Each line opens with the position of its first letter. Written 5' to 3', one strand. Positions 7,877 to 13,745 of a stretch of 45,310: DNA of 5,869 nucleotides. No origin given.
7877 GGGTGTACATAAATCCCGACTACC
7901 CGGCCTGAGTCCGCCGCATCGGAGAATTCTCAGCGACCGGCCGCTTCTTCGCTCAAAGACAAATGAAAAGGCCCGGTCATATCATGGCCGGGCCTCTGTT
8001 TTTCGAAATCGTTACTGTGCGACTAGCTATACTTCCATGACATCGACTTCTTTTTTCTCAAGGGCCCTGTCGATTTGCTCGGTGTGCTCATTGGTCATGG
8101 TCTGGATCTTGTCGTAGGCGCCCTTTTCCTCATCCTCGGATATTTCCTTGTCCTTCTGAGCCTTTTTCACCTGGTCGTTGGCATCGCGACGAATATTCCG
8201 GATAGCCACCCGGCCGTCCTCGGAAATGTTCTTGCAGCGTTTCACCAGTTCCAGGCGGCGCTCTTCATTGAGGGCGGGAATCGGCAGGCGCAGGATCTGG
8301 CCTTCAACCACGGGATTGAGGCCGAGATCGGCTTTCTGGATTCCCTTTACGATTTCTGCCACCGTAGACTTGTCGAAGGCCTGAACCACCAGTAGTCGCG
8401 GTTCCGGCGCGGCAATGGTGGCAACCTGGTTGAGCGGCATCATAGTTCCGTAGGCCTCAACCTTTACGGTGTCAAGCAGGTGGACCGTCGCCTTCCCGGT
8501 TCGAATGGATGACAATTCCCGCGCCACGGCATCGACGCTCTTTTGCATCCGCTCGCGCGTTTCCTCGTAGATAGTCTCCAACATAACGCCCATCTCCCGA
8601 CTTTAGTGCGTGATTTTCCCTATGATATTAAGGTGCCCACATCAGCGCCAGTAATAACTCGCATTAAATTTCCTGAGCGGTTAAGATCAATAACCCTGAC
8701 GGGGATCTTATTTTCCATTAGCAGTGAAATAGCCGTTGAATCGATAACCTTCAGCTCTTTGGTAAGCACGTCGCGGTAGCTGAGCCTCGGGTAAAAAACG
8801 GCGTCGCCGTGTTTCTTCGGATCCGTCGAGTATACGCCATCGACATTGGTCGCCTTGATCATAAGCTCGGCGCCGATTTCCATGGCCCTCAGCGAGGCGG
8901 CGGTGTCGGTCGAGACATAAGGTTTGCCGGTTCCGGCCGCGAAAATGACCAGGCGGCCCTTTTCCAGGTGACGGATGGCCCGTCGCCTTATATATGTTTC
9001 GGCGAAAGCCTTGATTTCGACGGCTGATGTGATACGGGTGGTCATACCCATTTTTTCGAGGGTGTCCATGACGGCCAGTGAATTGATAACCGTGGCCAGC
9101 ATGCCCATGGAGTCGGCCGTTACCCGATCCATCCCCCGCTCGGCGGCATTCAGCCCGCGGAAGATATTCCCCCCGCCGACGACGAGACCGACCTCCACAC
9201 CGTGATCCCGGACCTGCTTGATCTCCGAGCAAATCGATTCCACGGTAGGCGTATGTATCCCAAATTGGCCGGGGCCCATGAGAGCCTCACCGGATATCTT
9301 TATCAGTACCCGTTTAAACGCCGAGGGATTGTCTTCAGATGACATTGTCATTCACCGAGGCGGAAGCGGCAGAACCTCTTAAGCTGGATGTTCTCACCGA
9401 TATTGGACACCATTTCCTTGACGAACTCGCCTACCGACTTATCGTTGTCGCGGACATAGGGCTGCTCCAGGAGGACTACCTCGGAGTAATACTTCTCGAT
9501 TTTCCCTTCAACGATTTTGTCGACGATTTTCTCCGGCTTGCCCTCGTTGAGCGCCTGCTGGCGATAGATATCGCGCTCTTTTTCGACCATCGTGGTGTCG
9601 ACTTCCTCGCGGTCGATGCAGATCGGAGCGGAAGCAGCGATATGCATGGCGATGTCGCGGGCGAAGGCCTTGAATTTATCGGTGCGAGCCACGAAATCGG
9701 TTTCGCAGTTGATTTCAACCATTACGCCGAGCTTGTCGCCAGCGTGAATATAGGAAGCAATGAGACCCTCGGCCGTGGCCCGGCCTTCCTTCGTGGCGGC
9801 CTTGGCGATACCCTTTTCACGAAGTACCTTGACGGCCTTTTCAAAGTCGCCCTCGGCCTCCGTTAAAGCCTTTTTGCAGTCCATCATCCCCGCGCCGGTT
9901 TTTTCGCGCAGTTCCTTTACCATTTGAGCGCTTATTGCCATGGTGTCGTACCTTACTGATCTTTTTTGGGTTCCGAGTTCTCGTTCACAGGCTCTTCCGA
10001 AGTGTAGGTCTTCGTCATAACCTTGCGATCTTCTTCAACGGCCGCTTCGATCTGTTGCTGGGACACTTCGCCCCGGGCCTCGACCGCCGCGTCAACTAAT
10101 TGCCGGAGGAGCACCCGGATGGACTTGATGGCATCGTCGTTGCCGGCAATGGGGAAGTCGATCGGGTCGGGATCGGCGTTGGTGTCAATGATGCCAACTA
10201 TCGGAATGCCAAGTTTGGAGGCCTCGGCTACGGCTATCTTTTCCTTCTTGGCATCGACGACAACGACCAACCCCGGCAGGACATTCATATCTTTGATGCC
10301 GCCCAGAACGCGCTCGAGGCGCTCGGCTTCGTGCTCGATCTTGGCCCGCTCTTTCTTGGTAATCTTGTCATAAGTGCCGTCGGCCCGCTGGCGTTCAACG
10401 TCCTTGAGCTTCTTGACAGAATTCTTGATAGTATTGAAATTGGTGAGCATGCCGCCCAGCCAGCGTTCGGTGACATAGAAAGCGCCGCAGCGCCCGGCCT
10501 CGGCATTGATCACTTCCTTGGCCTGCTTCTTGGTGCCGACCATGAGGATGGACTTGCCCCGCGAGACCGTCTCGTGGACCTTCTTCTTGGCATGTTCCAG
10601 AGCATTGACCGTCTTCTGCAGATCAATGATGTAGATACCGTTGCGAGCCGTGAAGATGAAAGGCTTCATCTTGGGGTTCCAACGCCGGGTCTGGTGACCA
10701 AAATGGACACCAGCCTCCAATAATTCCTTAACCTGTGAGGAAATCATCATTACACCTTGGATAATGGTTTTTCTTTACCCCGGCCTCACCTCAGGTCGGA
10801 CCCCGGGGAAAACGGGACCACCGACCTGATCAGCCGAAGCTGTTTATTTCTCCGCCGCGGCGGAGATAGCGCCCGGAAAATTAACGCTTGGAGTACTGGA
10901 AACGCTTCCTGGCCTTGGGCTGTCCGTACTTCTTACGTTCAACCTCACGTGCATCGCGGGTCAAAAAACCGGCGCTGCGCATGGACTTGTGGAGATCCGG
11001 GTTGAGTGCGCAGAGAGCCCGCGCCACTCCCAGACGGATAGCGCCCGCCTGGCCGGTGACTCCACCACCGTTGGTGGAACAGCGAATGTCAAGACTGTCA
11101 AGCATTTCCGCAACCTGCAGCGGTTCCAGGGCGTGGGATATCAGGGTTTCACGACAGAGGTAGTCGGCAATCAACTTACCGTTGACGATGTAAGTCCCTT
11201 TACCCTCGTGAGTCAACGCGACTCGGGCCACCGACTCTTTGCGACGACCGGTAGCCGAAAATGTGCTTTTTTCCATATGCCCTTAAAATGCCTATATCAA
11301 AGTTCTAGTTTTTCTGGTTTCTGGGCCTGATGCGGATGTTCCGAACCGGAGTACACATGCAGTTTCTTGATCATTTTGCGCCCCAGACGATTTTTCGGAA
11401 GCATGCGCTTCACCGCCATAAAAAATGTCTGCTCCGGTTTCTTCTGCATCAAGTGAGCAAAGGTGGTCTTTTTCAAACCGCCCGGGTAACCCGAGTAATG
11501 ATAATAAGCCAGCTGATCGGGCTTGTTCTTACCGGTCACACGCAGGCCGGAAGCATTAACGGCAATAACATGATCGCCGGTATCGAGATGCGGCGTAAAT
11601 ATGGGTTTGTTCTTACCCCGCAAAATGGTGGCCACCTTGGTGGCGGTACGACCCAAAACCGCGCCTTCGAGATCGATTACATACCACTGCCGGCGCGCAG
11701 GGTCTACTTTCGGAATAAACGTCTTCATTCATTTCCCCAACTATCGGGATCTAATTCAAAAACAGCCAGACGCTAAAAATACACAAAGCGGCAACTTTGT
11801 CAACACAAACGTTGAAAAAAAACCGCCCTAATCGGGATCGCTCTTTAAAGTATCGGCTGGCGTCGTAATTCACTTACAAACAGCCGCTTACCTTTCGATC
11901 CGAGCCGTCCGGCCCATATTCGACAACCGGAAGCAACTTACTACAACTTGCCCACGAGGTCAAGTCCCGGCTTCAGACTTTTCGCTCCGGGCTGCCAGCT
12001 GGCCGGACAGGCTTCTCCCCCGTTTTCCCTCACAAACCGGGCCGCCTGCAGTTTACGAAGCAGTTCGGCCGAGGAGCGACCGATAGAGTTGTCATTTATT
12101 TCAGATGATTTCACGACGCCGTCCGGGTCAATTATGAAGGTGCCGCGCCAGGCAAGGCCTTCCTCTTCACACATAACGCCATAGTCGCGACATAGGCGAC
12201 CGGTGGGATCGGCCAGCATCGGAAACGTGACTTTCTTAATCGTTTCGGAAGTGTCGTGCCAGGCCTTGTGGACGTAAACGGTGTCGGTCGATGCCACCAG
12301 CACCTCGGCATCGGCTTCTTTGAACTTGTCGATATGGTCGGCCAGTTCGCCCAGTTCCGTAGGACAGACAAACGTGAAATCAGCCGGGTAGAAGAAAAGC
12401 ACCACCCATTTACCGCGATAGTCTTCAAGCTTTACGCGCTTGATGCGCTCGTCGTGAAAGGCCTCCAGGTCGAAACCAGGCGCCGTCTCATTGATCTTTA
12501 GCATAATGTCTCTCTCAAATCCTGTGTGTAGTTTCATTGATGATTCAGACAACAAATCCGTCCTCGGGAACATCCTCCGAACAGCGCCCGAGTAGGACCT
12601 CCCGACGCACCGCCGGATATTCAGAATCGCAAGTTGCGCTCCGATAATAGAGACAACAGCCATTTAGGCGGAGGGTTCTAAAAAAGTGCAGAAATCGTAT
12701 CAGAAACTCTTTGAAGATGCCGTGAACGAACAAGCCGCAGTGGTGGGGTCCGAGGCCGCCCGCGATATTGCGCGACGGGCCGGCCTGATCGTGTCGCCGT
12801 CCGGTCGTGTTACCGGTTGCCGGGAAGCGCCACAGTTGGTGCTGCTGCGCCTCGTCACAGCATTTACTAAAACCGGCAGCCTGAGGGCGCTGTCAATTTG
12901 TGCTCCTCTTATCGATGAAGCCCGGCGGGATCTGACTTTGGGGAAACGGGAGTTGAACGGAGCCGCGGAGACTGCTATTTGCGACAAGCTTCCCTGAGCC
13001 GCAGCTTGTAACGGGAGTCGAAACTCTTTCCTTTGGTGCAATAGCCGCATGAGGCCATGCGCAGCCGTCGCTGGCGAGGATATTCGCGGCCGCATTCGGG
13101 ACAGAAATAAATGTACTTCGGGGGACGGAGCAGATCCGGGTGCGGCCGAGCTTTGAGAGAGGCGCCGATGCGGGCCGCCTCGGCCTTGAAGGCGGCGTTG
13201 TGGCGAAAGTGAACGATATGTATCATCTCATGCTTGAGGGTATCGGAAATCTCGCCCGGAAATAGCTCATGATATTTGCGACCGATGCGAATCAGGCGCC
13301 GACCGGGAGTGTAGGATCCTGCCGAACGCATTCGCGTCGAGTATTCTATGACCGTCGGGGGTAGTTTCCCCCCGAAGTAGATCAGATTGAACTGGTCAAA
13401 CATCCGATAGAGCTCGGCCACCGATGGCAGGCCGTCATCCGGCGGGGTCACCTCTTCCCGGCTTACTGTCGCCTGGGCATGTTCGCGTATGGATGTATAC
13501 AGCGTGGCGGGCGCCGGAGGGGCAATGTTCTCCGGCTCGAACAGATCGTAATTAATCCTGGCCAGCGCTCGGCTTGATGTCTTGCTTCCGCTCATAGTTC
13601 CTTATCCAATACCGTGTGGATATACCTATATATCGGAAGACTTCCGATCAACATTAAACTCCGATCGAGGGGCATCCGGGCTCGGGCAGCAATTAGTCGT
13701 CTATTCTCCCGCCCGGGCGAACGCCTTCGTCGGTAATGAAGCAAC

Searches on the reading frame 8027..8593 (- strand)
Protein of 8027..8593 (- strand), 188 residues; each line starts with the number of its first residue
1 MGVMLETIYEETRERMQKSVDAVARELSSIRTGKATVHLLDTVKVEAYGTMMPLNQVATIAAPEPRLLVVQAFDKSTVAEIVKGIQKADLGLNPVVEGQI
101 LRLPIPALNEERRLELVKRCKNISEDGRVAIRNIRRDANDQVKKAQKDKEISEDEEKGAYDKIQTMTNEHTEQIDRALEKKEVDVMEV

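Call 36: search_protein_families(library=pfam, proteins=[window:8027-8593:-], max_evalue=0.00001)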
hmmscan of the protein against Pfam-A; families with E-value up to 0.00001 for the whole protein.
window:8027-8593:- (188 aa): 1 family
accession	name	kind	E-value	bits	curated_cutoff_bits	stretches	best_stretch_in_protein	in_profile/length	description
PF01765.24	RRF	-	4.5e-61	205.9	29.7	1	25-186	3-164/164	Ribosome recycling factor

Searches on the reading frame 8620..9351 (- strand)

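Call 36: search_protein_families(library=pfam, proteins=[window:8620-9351:-], max_evalue=0.00001)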
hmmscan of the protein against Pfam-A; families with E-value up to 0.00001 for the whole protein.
window:8620-9351:- (243 aa): 1 family
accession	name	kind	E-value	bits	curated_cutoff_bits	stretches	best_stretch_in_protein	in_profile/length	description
PF00696.33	AA_kinase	-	4.5e-35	121.9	24.9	1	13-222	1-234/234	Amino acid kinase family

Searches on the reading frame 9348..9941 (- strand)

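Call 36: search_protein_families(library=pfam, proteins=[window:9348-9941:-], max_evalue=0.00001)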
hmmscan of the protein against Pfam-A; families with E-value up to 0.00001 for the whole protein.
window:9348-9941:- (197 aa): 1 family
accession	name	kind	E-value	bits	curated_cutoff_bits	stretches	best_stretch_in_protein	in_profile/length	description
PF00889.24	EF_TS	-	9.8e-44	149.8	27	1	29-197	52-204/204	Elongation factor TS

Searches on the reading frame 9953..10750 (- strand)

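Call 36: search_protein_families(library=pfam, proteins=[window:9953-10750:-], max_evalue=0.00001)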
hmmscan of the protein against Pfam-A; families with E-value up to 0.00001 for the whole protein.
window:9953-10750:- (265 aa): 1 family
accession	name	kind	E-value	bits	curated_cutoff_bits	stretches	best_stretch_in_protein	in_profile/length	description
PF00318.25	Ribosomal_S2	-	3.1e-95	317.9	26.1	1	10-224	1-215/216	Ribosomal protein S2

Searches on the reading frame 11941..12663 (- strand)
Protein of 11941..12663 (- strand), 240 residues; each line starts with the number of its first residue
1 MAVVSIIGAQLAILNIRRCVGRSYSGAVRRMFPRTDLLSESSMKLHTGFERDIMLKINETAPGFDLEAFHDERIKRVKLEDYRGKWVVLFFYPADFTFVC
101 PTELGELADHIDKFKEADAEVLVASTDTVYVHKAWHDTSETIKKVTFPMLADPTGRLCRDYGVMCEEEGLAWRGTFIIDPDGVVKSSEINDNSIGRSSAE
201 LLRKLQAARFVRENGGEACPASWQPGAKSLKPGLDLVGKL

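Call 39: search_protein_families(library=pfam, proteins=[window:11941-12663:-], max_evalue=0.00001)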
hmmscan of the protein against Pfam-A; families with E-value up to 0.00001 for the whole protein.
window:11941-12663:- (240 aa): 2 families
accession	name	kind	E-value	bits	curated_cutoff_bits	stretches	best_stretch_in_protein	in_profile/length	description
PF00578.27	AhpC-TSA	-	6e-42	142.9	26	1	57-186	1-123/124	AhpC/TSA family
PF08534.16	Redoxin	-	2.6e-18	66.7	26.6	1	59-199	4-144/148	Redoxin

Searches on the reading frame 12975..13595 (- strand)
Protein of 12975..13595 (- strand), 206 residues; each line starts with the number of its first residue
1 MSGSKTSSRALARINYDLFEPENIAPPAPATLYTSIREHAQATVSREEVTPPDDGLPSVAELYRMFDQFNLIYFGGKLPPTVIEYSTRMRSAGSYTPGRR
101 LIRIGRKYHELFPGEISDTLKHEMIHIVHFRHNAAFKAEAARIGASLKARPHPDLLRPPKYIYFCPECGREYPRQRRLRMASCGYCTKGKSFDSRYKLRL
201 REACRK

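Call 39: search_protein_families(library=pfam, proteins=[window:12975-13595:-], max_evalue=0.00001)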
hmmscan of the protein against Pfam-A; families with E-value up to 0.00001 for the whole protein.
window:12975-13595:- (206 aa): 2 families
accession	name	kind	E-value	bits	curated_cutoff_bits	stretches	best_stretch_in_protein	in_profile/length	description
PF10263.15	SprT-like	-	8.3e-09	35.7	25.6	1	63-146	2-98/108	SprT-like family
PF17283.8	Zn_ribbon_SprT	-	3.8e-08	33.7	28.1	1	159-189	1-32/38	SprT-like zinc ribbon domain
